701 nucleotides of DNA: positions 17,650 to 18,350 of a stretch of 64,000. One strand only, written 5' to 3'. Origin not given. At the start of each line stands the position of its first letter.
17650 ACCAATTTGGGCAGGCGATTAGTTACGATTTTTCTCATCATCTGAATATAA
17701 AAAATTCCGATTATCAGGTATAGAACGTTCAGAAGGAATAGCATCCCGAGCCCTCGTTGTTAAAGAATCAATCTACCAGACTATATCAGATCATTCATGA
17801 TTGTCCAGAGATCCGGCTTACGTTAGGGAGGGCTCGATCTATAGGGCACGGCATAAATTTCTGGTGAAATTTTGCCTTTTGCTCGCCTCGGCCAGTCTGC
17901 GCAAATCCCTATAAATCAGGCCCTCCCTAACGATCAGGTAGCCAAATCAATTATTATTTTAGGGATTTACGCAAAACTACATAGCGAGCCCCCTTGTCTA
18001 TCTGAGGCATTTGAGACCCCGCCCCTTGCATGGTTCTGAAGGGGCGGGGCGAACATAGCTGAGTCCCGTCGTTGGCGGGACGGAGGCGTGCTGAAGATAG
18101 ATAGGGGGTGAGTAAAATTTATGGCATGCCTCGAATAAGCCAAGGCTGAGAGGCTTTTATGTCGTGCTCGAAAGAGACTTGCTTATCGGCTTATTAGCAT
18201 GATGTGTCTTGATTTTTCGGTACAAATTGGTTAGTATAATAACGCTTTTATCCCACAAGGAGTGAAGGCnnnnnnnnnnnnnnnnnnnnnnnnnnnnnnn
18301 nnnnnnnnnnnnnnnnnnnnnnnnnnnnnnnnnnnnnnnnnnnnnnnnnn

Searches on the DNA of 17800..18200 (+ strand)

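Call 54: build_rna_model(alignment_id=A3)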
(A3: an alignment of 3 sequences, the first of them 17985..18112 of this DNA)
Model R2 built from alignment A3 (3 sequences, 148 columns); structure: RNAalifold consensus.
model positions 133; base pairs 41; branch points 1; effective number of sequences 1.02; information 0.59 bits per position. Calibrated on 0.2 Mb of random sequence (short: E-values are rough).
structure used (alignment columns):
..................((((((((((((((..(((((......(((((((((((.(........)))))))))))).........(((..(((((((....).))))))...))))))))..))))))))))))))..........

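Call 59: search_with_rna_model(model_id=R2, sources=[window, L011, L012, L015, L018, L019, L020], max_evalue=10)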
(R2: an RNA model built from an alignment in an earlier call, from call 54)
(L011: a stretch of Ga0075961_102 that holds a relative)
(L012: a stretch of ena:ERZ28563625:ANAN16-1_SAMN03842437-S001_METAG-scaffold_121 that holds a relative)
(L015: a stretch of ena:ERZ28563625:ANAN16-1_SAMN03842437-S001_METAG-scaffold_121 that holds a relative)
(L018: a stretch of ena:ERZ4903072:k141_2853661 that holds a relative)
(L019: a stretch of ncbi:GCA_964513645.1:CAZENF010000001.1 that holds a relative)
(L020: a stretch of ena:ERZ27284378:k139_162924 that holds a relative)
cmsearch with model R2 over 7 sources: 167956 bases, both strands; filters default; matches with E-value up to 10: 5.
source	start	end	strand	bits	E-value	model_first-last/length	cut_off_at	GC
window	17980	18112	+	142.8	1e-33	1-133/133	no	0.61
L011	10686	10818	-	139.2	8e-33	1-133/133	no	0.57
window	27923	28056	-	138.4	1.3e-32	1-133/133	no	0.47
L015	14185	14361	-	82.4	2.1e-18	1-133/133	no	0.52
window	48352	48504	+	15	0.26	1-133/133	no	0.49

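Call 66: search_with_rna_model(model_id=R2, sources=[L021], max_evalue=10)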
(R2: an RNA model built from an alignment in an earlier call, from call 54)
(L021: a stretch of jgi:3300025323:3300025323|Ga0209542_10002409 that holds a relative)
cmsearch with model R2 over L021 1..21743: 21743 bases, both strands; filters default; matches with E-value up to 10: 1.
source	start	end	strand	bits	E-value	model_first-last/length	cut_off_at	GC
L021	11748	11880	-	139.2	1e-33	1-133/133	no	0.57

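Call 68: search_dna_similar(query=window:17960-18180:+, collection=plasmids, mode=distant, max_evalue=0.01)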
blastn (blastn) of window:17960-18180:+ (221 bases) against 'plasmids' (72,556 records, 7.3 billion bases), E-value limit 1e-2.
No match.

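Call 75: search_with_rna_model(model_id=R2, sources=[L022, L023, L024, L025], max_evalue=10)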
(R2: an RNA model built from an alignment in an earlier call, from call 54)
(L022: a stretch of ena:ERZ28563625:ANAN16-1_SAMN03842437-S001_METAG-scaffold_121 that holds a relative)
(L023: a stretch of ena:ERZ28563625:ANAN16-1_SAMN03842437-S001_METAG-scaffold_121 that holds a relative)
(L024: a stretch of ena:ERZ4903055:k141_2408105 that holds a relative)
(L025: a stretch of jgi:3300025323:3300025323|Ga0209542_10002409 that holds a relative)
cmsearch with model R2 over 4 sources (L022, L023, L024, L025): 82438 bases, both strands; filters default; matches with E-value up to 10: 3.
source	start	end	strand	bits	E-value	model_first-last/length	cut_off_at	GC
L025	3146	3278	-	139.2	3.9e-33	1-133/133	no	0.57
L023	15479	15655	+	82.4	1e-18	1-133/133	no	0.52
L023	5026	5110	-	13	0.4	1-133/133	no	0.45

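Call 88: search_with_rna_model(model_id=R2, sources=[window, L015, L011], max_evalue=0.0001, make_alignment=true, show_alignments=4)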
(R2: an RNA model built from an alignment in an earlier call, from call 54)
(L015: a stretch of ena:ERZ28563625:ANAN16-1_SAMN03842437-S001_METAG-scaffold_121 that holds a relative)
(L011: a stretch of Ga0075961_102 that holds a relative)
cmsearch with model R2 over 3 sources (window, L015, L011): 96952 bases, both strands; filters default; matches with E-value up to 0.0001: 4.
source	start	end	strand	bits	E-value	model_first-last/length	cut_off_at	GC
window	17980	18112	+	142.8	5.9e-34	1-133/133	no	0.61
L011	10686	10818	-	139.2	4.6e-33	1-133/133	no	0.57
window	27923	28056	-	138.4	7.3e-33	1-133/133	no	0.47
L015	14185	14361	-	82.4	1.2e-18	1-133/133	no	0.52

Alignment A6: 4 matches aligned to the model, 184 columns, each read 5' to 3' on its own strand. Consensus structure (alignment columns), stored with it:
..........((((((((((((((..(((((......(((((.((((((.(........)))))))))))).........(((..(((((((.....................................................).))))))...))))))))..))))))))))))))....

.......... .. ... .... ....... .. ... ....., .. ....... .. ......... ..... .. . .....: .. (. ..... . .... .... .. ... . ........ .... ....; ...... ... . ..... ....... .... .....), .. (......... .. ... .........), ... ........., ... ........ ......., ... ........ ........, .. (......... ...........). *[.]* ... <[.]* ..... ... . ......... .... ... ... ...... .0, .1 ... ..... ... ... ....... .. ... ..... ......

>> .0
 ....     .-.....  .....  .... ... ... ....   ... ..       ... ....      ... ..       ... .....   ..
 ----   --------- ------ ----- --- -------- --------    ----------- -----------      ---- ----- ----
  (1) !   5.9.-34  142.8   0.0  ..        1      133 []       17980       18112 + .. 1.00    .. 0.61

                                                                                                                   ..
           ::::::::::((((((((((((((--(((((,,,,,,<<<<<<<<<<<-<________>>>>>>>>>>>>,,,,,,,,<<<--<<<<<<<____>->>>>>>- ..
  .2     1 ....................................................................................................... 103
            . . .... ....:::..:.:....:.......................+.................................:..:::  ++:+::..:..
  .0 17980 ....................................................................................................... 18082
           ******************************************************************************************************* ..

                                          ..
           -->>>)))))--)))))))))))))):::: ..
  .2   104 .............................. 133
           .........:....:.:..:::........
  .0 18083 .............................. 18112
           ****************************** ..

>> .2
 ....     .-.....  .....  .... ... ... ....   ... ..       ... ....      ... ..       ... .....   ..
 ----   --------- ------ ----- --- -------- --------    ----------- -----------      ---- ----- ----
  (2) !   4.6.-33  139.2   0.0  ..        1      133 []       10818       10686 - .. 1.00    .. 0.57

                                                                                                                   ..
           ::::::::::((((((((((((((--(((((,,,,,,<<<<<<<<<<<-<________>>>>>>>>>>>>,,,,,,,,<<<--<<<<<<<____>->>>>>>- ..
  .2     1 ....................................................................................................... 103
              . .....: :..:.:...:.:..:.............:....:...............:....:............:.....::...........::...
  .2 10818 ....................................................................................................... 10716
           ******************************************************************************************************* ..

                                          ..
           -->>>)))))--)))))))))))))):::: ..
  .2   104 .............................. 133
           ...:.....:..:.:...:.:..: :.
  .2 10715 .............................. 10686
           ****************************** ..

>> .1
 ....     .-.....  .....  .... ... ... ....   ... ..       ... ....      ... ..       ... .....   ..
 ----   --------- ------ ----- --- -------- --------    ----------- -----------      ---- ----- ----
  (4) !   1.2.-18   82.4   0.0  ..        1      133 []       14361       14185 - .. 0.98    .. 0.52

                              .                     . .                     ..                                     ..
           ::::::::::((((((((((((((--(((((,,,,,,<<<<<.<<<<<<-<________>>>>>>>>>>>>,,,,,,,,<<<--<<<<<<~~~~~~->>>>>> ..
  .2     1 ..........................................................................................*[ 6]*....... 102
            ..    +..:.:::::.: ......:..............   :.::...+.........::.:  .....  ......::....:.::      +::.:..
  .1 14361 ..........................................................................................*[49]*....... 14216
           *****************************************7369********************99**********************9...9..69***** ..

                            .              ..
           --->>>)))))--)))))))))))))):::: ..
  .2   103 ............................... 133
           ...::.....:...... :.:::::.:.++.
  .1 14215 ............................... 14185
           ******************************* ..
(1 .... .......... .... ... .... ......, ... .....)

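Call 97: search_rna_families(source=window, start=17800, end=18200, threshold=evalue, max_evalue=10)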
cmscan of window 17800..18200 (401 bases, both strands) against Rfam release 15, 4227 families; matches with E-value up to 10: 5.
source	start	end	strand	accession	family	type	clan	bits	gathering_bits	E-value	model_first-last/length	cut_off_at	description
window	17899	18001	-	RF00042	CopA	Gene; antisense;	-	18.7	60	0.78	1-92/92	no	CopA-like RNA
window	18057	18197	+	RF02370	Trp_leader_2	Cis-reg; leader;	-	17.6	100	6.6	1-147/147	no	Bacillus tryptophan operon leader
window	18015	18050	-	RF01719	Pseudomon-1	Gene; sRNA;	-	16.1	50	1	65-102/116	no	Pseudomon-1/ErsA RNA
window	18016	18050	-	RF04132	mir-4436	Gene; miRNA;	-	14.8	74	3.2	1-85/85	no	mir-4436 microRNA precursor family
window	18016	18050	+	RF04132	mir-4436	Gene; miRNA;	-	14.6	74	3.5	1-85/85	no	mir-4436 microRNA precursor family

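Call 104: search_with_rna_model(model_id=R2, source=window, filters=off, max_evalue=1)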
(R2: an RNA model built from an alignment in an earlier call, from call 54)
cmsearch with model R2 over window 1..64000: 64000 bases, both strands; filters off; matches with E-value up to 1: 10.
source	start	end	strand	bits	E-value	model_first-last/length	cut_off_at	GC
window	17980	18112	+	142.8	3.9e-34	1-133/133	no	0.61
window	27923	28056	-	138.4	4.9e-33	1-133/133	no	0.47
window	6956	7065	-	17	0.03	1-133/133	no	0.48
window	21219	21269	-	16.5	0.041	1-133/133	no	0.35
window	48402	48510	+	15.4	0.076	1-133/133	no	0.49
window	47215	47259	-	15.1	0.09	1-133/133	no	0.31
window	27917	28050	+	13.6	0.22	1-133/133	no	0.48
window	56340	56475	+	13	0.32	1-133/133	no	0.48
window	47209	47253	+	12.1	0.52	1-133/133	no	0.29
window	18017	18049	-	11.3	0.85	38-70/133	no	0.73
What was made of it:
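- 17980..18112 (+): Locus C, full module Z. It has an outer stem with a tandem G-A internal loop, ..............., hairpin 1 (11 bp, loop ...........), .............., hairpin 2 and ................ R2 scores 142.8 bits (calls 59, 104).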
